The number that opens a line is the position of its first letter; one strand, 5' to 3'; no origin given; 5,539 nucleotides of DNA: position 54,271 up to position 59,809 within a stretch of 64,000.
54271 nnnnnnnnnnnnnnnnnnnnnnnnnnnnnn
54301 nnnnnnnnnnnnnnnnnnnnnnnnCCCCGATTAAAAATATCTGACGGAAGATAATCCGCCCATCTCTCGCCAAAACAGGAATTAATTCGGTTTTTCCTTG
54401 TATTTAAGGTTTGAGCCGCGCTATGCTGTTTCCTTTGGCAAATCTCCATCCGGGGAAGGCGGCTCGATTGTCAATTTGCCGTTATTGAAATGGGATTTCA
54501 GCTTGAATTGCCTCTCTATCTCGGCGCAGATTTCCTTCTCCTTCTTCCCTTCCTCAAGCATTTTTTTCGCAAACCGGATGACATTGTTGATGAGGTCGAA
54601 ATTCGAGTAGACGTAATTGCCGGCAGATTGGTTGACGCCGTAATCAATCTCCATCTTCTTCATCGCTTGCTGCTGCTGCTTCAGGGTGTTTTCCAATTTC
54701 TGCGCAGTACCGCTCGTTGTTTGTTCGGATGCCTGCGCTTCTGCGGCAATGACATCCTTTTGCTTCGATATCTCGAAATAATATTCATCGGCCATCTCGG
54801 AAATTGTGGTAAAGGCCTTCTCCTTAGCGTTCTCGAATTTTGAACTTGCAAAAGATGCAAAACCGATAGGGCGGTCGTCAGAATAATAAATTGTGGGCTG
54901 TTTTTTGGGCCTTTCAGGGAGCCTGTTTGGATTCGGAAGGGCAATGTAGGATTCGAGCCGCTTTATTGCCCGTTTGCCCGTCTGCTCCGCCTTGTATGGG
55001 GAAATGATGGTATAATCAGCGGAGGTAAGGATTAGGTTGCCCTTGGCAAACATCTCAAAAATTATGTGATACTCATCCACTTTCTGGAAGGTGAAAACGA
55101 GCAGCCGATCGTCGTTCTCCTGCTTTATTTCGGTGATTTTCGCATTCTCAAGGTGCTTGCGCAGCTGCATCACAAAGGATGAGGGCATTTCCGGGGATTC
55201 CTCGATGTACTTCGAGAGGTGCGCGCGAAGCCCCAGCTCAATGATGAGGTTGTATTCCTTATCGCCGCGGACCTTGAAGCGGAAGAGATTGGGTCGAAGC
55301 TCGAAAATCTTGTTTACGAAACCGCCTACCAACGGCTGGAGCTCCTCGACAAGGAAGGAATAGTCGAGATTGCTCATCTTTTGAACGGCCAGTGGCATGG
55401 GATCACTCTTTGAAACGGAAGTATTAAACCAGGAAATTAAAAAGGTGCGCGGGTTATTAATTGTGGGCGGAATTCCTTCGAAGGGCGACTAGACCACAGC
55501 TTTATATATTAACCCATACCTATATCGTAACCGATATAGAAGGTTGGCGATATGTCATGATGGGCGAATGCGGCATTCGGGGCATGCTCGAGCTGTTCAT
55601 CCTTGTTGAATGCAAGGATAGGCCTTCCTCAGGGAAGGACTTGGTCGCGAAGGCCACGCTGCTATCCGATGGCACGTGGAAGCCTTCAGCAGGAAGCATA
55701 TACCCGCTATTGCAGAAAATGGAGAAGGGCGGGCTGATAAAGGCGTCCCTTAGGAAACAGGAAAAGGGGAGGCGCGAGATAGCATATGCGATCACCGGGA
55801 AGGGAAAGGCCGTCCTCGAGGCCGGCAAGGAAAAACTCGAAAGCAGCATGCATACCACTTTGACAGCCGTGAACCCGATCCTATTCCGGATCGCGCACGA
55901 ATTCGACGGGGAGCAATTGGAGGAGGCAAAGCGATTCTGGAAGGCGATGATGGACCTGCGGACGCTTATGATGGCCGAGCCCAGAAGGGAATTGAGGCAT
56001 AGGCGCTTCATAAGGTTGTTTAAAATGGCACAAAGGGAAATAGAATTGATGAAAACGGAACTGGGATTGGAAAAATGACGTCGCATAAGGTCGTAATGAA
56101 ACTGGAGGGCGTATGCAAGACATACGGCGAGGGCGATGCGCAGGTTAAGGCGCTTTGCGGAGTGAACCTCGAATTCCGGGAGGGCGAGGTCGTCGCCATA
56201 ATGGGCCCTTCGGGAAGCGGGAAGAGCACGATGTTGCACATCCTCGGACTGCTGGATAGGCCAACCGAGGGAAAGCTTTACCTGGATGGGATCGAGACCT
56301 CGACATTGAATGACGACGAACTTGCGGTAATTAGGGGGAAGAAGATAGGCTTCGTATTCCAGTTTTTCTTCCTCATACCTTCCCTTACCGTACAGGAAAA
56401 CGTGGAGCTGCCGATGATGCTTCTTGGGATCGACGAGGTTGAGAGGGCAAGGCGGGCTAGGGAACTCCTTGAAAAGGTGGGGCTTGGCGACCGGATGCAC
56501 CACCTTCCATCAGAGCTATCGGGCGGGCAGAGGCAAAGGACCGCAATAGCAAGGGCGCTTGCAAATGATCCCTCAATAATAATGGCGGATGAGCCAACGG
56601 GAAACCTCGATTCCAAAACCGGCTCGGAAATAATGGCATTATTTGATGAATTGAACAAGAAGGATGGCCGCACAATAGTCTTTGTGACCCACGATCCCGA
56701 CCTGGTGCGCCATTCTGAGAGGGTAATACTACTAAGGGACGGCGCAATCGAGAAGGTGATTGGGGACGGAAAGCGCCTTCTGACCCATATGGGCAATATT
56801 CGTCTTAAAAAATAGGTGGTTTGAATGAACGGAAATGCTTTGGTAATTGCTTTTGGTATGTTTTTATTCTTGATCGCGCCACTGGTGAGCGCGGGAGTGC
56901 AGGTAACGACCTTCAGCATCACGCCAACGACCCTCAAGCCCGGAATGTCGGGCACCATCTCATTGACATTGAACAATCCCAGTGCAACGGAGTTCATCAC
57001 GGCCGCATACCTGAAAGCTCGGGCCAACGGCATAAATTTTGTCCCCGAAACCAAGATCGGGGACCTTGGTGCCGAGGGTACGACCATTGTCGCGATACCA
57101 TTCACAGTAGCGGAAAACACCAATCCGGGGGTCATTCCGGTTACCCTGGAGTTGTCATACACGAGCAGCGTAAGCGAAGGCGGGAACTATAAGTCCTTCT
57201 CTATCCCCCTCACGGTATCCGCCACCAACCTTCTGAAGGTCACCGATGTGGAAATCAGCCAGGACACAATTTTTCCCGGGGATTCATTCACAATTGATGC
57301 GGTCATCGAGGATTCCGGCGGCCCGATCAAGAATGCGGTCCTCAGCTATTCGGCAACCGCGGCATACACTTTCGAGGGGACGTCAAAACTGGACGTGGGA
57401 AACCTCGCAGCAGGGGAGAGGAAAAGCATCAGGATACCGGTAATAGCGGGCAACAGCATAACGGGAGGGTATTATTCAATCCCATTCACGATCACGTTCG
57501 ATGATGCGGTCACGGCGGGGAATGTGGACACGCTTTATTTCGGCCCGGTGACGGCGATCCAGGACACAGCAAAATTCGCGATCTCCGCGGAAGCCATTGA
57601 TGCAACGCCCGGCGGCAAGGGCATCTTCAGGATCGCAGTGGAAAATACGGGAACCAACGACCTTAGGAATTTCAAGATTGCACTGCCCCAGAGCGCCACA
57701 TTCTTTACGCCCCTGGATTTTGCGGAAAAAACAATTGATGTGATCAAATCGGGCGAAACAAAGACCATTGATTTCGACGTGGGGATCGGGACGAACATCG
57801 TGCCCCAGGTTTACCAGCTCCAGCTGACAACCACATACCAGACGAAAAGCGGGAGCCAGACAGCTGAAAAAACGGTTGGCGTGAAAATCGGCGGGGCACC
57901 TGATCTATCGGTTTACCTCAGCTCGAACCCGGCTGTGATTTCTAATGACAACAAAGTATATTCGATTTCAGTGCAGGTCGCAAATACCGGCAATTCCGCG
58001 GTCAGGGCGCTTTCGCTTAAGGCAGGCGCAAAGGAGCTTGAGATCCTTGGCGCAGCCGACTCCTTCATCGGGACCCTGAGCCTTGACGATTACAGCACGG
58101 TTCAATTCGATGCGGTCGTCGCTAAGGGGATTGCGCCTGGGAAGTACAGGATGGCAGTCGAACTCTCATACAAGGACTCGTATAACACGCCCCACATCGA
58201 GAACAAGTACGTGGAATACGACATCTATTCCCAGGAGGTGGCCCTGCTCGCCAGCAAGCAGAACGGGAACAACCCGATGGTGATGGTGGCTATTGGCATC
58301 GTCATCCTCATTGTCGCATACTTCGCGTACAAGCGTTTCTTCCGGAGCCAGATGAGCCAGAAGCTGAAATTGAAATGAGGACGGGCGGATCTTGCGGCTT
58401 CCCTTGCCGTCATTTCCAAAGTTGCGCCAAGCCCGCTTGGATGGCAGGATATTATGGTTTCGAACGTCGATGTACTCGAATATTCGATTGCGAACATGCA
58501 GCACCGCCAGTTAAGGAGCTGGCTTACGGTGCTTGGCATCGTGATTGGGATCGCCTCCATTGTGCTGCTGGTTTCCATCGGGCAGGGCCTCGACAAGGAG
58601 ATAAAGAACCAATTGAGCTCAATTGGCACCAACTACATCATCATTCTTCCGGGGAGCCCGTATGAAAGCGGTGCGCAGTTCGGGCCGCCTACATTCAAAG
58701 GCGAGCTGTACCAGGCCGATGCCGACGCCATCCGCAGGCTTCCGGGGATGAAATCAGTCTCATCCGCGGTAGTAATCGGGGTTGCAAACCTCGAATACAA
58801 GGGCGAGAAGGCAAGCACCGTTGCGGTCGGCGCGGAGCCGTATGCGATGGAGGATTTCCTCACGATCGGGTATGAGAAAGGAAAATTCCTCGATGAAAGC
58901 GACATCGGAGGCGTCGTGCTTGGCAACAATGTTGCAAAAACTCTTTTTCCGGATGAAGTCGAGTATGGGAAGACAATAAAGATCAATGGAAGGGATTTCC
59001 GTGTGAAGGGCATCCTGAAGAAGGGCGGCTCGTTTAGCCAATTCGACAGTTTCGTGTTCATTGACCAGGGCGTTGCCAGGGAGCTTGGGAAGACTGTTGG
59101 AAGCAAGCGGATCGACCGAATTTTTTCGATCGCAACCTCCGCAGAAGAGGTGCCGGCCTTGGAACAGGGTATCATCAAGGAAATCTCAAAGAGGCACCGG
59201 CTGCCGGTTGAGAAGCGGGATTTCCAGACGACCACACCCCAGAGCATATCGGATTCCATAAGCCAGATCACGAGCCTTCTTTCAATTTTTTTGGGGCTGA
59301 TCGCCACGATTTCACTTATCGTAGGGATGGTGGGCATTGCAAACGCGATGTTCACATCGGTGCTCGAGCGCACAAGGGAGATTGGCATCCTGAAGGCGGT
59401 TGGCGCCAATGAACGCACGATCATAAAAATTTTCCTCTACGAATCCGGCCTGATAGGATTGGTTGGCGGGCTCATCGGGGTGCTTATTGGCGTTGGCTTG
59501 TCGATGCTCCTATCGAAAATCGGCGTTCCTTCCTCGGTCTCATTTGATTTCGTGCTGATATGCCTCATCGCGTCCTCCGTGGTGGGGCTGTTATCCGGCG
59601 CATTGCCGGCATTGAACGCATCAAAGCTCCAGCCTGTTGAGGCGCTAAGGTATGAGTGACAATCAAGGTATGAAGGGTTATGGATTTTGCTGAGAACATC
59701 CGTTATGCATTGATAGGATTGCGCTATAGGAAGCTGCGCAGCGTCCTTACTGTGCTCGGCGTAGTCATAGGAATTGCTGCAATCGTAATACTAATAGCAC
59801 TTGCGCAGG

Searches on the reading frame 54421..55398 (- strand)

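Call 76: search_protein_families(library=pfam, proteins=[window:54421-55398:-], max_evalue=0.0001)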
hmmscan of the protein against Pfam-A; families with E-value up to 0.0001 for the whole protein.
window:54421-55398:- (325 aa): 1 family
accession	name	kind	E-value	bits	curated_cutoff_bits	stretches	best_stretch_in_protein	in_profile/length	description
PF05833.16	NFACT_N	-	1e-34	120.6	31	2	16-160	8-168/456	NFACT N-terminal and middle domains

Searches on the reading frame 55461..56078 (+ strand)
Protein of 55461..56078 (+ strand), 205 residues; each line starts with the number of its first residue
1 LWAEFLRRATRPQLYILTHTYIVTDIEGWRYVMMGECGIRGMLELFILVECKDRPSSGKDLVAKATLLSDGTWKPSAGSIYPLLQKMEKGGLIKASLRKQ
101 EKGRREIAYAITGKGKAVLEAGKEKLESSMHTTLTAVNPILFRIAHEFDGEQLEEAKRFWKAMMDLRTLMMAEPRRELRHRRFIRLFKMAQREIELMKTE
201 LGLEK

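Call 82: search_protein_families(library=pfam, proteins=[window:55461-56078:+], max_evalue=0.0001)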
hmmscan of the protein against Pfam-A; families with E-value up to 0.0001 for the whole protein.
window:55461-56078:+ (205 aa): 1 family
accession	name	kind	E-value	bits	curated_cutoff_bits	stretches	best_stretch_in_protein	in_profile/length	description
PF03551.20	PadR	-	1.5e-13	50.9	27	1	50-120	4-74/75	Transcriptional regulator PadR-like family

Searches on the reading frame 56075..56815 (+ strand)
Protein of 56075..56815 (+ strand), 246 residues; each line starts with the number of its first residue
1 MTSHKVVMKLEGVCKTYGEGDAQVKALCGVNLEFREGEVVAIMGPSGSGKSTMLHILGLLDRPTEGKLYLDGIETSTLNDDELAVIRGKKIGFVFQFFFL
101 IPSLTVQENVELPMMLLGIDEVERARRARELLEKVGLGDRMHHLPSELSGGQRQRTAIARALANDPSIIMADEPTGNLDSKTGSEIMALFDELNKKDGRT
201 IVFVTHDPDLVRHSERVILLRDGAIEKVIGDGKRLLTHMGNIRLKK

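Call 82: search_protein_families(library=pfam, proteins=[window:56075-56815:+], max_evalue=0.0001)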
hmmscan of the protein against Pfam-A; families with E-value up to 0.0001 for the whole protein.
window:56075-56815:+ (246 aa): 3 families
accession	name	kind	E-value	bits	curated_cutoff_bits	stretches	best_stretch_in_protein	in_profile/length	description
PF00005.33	ABC_tran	-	3.9e-35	121.9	25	1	29-175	3-136/137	ABC transporter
PF13304.12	AAA_21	-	9.8e-07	29.6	27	0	145-211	235-303/304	AAA domain, putative AbiEii toxin, Type IV TA system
PF02463.25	SMC_N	-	3.9e-05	23.6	40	0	130-218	125-209/220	RecF/RecN/SMC N terminal domain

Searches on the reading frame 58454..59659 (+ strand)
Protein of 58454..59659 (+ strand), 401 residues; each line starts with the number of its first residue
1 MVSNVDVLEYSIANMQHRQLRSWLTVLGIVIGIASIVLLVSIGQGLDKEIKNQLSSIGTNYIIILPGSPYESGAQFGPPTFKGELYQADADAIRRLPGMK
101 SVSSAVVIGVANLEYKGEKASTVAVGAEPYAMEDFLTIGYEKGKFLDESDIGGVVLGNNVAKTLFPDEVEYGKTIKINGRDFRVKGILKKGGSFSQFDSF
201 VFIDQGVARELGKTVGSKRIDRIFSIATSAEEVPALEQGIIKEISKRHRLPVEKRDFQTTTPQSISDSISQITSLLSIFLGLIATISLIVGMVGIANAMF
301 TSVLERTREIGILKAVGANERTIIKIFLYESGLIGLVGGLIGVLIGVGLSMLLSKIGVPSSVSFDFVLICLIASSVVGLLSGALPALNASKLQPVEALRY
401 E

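Call 82: search_protein_families(library=pfam, proteins=[window:58454-59659:+], max_evalue=0.0001)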
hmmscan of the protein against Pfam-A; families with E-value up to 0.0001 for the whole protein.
window:58454-59659:+ (401 aa): 2 families
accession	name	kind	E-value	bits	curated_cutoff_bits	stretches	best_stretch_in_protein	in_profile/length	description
PF12704.14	MacB_PCD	-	4.2e-32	112.6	27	1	22-240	1-204/207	MacB-like periplasmic core domain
PF02687.27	FtsX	-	4.6e-23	82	25.5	1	282-394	2-120/120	FtsX-like permease C-terminal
